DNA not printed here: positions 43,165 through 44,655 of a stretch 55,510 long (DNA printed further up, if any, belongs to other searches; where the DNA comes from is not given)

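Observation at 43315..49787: Six-gene co-directional cluster joining a mucin-like secreted protein, orphan TadE/TadE/TadG-like proteins and a GT-C-like glycosyltransferase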

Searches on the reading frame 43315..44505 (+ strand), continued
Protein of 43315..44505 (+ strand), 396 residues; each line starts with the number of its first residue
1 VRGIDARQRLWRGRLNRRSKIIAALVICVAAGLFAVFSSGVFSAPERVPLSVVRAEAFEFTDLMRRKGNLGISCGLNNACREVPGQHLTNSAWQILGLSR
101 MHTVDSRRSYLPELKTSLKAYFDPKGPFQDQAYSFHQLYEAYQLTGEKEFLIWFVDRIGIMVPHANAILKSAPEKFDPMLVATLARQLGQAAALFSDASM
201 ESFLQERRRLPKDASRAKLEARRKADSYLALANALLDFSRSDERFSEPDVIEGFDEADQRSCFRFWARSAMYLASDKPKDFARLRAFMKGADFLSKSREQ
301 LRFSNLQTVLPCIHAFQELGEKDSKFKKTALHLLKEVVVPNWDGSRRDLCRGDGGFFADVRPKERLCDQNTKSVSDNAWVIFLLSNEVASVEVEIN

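Call 80: fold_search(model_id=the predicted structure, library=pdb)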
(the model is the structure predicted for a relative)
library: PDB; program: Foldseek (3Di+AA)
matches with E <= 10: 635; with E <= 0.001: 7
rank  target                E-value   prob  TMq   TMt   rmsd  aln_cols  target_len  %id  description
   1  3wiw                  5.9e-05  1.00  0.49  0.51   6.7       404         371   11  Crystal structure of unsaturated glucuronyl hydrolase specific for heparin (released 2014-01-08)
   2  4mu9_B                1.5e-04  1.00  0.51  0.55   6.1       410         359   12  Crystal structure of a putative glycosylhydrolase (BT_3782) from Bacteroides thetaiotaomicron VPI-5482 at 1.89 A resol (released 2013-10-09)
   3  3vxd_A                5.3e-04  1.00  0.48  0.52   6.4       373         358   10  Crystal structure of unsaturated glucuronyl hydrolase mutant D115N from Streptcoccus agalactiae (released 2012-10-03)
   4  3ani                  6.1e-04  1.00  0.49  0.51   6.6       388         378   12  Crystal structure of unsaturated glucuronyl hydrolase mutant D175N from Streptcoccus agalactiae (released 2010-10-06)
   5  9r4k                  7.4e-04  1.00  0.46  0.50   8.3       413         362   10  Crystal structure of CtGH76 from Chaetomium thermophilum (released 2025-07-16)
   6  6zbx_A                8.6e-04  1.00  0.44  0.50   7.7       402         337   13  Structure of the catalytic domain of the Bacillus circulans alpha-1,6 Mannanase in complex with an alpha-1,6- alpha-ma (released 2021-04-28)
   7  4boj_C                9.4e-04  1.00  0.44  0.49   7.7       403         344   14  Crystal structure of Bacillus circulans TN-31 Aman6 in complex with mannobiose (released 2014-05-28)
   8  3vxd_B                1.0e-03  1.00  0.46  0.50   6.4       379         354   11  Crystal structure of unsaturated glucuronyl hydrolase mutant D115N from Streptcoccus agalactiae (released 2012-10-03)
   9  3vxd_C                1.0e-03  1.00  0.47  0.51   7.7       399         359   12  Crystal structure of unsaturated glucuronyl hydrolase mutant D115N from Streptcoccus agalactiae (released 2012-10-03)
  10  3vxd_D                1.1e-03  1.00  0.47  0.51   7.8       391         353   11  Crystal structure of unsaturated glucuronyl hydrolase mutant D115N from Streptcoccus agalactiae (released 2012-10-03)
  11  7nl5_A                1.1e-03  1.00  0.41  0.47   6.7       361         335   13  Structure of the catalytic domain of the Bacillus circulans alpha-1,6 Mannanase in complex with an alpha-1,6-alpha-man (released 2021-04-28)
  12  2fv0_A                1.1e-03  1.00  0.54  0.56   6.6       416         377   10  UGL_D88N/dGlcA-Glc-Rha-Glc (released 2006-05-30)
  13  3ank_A                1.1e-03  1.00  0.48  0.49   7.2       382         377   12  Crystal structure of unsaturated glucuronyl hydrolase mutant D175N from Streptcoccus agalactiae complexed with dGlcA-G (released 2010-10-06)
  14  4d4a_B                1.3e-03  1.00  0.43  0.48   8.2       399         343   12  Structure of the catalytic domain (BcGH76) of the Bacillus circulans GH76 alpha mannanase, Aman6. (released 2015-03-25)
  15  5m77_A                1.4e-03  1.00  0.44  0.51   7.6       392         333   13  a GH76 family enzyme structure (released 2017-08-09)
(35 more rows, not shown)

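Call 85: list_cluster_members(proteins=[P0024, P0025, P0038, P0039, P0040, P0041, P0042, P0043, P0044, P0045])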
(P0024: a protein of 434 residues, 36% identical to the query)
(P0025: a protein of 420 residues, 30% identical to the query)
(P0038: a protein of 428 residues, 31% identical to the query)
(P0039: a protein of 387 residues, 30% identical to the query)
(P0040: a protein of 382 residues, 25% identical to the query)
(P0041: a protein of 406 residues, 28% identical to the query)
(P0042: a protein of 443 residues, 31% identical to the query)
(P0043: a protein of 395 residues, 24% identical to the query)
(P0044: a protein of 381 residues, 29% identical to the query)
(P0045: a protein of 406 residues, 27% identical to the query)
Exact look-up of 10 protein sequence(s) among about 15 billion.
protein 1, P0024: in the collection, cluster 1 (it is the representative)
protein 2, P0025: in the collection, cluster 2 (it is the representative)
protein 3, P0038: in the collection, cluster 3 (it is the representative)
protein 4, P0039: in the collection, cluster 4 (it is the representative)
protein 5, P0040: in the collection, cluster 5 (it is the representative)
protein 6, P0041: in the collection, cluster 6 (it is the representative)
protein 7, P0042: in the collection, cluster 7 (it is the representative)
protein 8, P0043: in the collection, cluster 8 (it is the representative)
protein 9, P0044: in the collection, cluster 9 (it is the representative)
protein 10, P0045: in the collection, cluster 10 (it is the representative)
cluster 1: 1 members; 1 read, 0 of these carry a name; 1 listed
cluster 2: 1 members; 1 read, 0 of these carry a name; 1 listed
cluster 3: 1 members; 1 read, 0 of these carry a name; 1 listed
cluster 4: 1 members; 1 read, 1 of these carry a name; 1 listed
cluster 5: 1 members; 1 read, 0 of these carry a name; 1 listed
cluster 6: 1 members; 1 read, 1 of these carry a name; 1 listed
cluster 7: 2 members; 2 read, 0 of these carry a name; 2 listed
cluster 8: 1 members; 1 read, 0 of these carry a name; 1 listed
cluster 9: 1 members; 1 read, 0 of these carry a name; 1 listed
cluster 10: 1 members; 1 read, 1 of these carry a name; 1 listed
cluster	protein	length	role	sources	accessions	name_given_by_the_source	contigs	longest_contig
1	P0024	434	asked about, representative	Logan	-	-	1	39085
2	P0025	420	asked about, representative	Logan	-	-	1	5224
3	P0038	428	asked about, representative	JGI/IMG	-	-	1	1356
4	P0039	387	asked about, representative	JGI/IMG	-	hypothetical protein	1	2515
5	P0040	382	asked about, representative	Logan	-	-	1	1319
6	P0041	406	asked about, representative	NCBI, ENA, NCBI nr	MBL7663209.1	hypothetical protein JNK13_10720 [bacterium] | hypothetical protein [bacterium]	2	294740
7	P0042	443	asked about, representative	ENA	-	-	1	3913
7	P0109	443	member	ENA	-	-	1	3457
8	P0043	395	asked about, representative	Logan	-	-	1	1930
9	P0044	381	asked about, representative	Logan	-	-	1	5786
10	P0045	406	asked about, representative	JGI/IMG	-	hypothetical protein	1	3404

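Call 88: search_protein_families(library=pfam, proteins=[L093:7718-9328:-, L097:14421-15824:+, L097:16251-18557:+, L097:13299-14288:-, L094:854-2851:+, L095:1423-2709:-, L095:4250-4690:+, L096:14204-16960:+, L096:6298-7359:+, L097:11155-12924:+], max_evalue=0.01)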
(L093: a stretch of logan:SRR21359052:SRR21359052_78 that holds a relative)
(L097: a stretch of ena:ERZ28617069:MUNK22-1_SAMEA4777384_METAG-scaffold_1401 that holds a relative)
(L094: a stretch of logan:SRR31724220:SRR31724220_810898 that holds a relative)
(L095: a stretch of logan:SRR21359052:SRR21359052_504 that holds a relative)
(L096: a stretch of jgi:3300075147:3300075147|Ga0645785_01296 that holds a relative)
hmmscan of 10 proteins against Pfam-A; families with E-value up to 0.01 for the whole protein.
L093:7718-9328:- (536 aa): 2 families
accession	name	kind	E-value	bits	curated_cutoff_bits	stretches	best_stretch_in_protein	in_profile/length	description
PF02366.24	PMT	-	1.4e-13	51.4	22.7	1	7-237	31-244/245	Dolichyl-phosphate-mannose-protein mannosyltransferase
PF13231.12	PMT_2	-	1.8e-12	48.2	26.1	1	42-171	2-127/160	Dolichyl-phosphate-mannose-protein mannosyltransferase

L097:14421-15824:+ (467 aa): 1 family
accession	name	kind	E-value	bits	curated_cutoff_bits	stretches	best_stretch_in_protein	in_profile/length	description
PF13489.12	Methyltransf_23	-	0.0089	16.2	27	0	297-402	24-106/164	Methyltransferase domain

L097:16251-18557:+ (769 aa): 3 families
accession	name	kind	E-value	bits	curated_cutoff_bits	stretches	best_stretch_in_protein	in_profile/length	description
PF00535.33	Glycos_transf_2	-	1.4e-24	87.4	23.3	1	596-715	1-123/168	Glycosyl transferase family 2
PF13641.12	Glyco_tranf_2_3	-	5.1e-07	30.4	27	1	593-706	1-121/230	Glycosyltransferase like family 2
PF10111.15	Glyco_tranf_2_2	-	7.3e-07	29.4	27.3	1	596-726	1-137/276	Glycosyltransferase like family 2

L097:13299-14288:- (329 aa): 1 family
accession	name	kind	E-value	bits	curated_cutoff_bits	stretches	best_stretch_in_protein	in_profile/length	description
PF14907.12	NTP_transf_5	-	3.4e-31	109.1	31.2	1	38-264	7-248/249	Uncharacterised nucleotidyltransferase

L094:854-2851:+ (665 aa): 0 families

L095:1423-2709:- (428 aa): 1 family
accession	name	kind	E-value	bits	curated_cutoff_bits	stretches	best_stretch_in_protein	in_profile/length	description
PF09134.16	Invasin_D3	-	0.0017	19.2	33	1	97-150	40-95/98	Invasin, domain 3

L095:4250-4690:+ (146 aa): 0 families

L096:14204-16960:+ (918 aa): 2 families
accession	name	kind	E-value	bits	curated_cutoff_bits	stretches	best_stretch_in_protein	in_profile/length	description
PF13517.12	FG-GAP_3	-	8.2e-05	23.6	26.9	0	737-791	1-60/61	FG-GAP-like repeat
PF13585.12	CHU_C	-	0.0094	16.5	27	0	246-271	57-82/86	CHU_C Type IX secretion signal domain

L096:6298-7359:+ (353 aa): 0 families

L097:11155-12924:+ (589 aa): 0 families

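Call 90: search_solved_structures(query=L093:7718-9328:-, max_evalue=0.01)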
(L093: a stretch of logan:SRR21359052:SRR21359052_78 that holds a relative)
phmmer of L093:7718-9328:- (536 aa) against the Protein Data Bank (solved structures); distinct sequences matched with E-value up to 0.01: 1.
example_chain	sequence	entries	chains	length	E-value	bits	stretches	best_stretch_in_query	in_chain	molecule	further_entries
5ezm_A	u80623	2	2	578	8.7e-15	57.6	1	3-482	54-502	4-amino-4-deoxy-L-arabinose transferase or related glycosyltransferases of PMT family | 4-amino-4-deoxy-L-arabinose (L-Ara4N) transferase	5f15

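Call 91: search_protein_families(library=ncbifam, proteins=[L093:7718-9328:-, L097:8380-8817:+, L097:8808-9257:+, L097:9170-9994:+, L097:10001-11149:+], max_evalue=0.01)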
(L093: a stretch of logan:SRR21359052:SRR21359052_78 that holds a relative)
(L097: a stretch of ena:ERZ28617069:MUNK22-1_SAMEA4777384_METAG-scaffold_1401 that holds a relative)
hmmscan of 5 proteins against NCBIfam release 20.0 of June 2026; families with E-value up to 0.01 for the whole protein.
L093:7718-9328:- (536 aa): 2 families
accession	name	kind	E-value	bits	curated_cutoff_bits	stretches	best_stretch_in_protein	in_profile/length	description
NF009784.2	PRK13279.1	equivalog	1.2e-31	109.9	567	1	4-393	28-381/539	lipid IV(A) 4-amino-4-deoxy-L-arabinosyltransferase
TIGR03663.1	TIGR03663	subfamily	0.0024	17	126.25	1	44-342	53-336/435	flippase activity-associated protein Agl23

L097:8380-8817:+ (145 aa): 0 families

L097:8808-9257:+ (149 aa): 1 family
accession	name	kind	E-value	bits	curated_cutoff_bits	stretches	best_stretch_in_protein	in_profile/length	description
TIGR03753.1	blh_monoox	subfamily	0.00045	19.9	95.25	1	19-70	158-212/260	beta-carotene 15,15'-dioxygenase, Brp/Blh family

L097:9170-9994:+ (274 aa): 0 families

L097:10001-11149:+ (382 aa): 0 families

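Call 94: search_dna_similar(query=window:43315-44505:+, collection=plasmids, mode=protein, max_evalue=0.001, max_rows=10)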
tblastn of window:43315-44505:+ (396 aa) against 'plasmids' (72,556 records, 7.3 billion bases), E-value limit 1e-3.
No match.

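Call 101: list_cluster_members(proteins=[P0046, P0047, P0049, P0050, P0052, P0053, P0054, P0056, P0060, P0061])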
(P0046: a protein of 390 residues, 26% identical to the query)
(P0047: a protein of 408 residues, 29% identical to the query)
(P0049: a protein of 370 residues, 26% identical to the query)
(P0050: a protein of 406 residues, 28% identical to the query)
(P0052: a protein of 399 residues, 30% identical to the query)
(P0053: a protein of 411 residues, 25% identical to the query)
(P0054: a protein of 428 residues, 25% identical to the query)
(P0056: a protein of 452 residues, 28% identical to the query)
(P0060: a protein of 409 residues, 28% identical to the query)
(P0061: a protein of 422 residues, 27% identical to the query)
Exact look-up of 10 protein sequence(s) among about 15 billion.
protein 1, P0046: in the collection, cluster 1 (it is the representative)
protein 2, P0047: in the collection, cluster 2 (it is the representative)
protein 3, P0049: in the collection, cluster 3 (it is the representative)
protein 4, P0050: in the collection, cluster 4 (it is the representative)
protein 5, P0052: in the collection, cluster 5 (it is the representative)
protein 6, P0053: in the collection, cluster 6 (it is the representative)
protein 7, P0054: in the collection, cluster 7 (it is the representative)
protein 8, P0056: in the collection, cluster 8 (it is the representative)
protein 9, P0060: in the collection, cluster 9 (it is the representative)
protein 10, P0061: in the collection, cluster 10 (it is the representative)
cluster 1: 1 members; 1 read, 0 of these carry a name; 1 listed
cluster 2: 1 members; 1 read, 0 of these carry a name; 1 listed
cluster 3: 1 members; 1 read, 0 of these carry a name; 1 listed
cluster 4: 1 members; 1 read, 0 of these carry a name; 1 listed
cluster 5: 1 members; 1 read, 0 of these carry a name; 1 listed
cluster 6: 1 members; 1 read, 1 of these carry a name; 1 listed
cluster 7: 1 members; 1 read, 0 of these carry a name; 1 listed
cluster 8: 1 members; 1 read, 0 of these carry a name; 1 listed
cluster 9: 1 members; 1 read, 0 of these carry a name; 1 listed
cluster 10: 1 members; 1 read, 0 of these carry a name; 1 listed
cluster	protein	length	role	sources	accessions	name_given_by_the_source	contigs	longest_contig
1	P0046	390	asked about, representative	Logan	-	-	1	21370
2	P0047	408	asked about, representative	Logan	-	-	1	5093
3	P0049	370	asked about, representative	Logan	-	-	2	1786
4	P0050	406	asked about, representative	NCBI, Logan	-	-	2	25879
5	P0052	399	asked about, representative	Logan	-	-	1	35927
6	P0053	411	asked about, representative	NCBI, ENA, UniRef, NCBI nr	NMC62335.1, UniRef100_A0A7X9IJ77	MAG: hypothetical protein GYA55_04135 [SAR324 cluster bacterium] | Uncharacterized protein n=1 Tax=SAR324 cluster bacterium TaxID=2024889 ... | hypothetical protein [SAR324 cluster bacterium]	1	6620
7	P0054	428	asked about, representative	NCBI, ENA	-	-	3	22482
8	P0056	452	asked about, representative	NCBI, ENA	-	-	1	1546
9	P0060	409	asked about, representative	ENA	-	-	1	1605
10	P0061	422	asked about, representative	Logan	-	-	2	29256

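Call 102: find_related_loci(query=A5, collection=viral_contigs, flank=10000)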
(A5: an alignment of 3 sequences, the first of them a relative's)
Query A5 (396 aa) in viral_contigs; peptide patterns used: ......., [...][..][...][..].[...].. (x = any residue, [..] = any of these).
73 stretches matched a pattern, but none encodes a relative of the query by tblastn (E <= 1e-3).
